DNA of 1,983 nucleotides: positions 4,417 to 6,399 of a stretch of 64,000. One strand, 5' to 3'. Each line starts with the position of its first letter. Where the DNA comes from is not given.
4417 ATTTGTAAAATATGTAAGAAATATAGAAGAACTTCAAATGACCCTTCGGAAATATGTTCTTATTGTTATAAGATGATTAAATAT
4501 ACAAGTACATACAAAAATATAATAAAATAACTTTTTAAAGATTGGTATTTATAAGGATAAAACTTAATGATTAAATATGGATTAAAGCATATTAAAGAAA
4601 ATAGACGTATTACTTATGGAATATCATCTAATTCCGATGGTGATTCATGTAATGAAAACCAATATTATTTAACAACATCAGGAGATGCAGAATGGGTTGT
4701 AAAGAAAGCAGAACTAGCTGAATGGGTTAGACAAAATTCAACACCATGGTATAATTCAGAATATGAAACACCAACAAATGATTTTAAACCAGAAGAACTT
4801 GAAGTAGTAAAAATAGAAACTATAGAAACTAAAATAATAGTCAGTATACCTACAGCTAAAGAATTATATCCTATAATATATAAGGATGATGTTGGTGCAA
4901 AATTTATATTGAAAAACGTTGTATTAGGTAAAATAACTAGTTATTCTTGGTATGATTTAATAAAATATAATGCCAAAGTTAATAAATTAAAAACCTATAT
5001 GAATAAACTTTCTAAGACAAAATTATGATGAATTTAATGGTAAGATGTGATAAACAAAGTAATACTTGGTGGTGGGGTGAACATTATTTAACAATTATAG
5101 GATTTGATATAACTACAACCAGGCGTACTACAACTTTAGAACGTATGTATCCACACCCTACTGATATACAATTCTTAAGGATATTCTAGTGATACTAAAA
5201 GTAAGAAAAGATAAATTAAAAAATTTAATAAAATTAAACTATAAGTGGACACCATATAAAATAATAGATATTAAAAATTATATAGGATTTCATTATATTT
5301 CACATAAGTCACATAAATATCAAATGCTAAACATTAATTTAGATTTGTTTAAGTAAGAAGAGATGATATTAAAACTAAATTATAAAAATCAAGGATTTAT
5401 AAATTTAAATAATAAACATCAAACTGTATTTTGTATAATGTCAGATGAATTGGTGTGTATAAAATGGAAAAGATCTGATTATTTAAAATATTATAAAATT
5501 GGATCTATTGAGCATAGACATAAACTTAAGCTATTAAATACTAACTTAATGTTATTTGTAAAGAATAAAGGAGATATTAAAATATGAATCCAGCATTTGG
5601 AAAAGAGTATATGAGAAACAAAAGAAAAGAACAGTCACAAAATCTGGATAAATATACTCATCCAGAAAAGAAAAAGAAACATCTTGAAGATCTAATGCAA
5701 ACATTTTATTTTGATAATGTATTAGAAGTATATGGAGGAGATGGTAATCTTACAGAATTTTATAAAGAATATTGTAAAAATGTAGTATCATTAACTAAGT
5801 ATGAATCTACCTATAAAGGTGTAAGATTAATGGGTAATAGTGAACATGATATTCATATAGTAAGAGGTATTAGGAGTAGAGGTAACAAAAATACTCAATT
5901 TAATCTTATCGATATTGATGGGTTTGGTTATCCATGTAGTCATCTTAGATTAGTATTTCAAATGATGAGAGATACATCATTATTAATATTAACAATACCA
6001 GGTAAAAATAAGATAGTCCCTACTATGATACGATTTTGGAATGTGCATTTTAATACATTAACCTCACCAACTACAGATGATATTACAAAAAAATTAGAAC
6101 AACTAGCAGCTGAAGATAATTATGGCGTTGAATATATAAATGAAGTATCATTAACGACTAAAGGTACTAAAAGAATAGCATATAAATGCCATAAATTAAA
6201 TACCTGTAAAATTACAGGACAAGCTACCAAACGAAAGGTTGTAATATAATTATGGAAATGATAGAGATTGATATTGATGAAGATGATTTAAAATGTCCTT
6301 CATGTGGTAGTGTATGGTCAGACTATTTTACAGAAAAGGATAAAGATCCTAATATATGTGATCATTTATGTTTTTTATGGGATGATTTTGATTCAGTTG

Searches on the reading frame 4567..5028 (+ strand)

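Call 20: search_protein_families(library=phrogs, proteins=[window:4567-5028:+], max_evalue=0.01)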
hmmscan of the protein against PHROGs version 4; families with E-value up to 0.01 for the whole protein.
window:4567-5028:+ (153 aa): 1 family
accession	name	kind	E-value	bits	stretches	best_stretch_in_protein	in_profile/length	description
phrog_8563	-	unknown function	0.0019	19.6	1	8-84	7-94/97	-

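Call 107: search_protein_families(library=ncbifam, proteins=[window:4567-5028:+], max_evalue=0.05)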
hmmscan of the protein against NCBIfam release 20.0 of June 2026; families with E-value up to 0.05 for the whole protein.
window:4567-5028:+ (153 aa): 0 families

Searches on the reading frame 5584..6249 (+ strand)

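Call 20: search_protein_families(library=phrogs, proteins=[window:5584-6249:+], max_evalue=0.01)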
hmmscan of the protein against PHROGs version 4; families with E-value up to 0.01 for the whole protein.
window:5584-6249:+ (221 aa): 0 families

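Call 37: search_protein_families(library=pfam, proteins=[window:5584-6249:+], max_evalue=0.1)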
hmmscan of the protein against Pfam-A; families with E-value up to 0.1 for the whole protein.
window:5584-6249:+ (221 aa): 2 families
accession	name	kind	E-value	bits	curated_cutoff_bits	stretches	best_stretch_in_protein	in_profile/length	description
PF02005.22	TRM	-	0.0025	17.5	27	1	97-137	115-152/376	N2,N2-dimethylguanosine tRNA methyltransferase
PF00398.26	RrnaAD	-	0.0068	16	24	1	44-77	32-65/263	Ribosomal RNA adenine dimethylase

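Call 107: search_protein_families(library=ncbifam, proteins=[window:5584-6249:+], max_evalue=0.05)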
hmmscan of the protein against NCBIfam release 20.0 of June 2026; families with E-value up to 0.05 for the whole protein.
window:5584-6249:+ (221 aa): 0 families
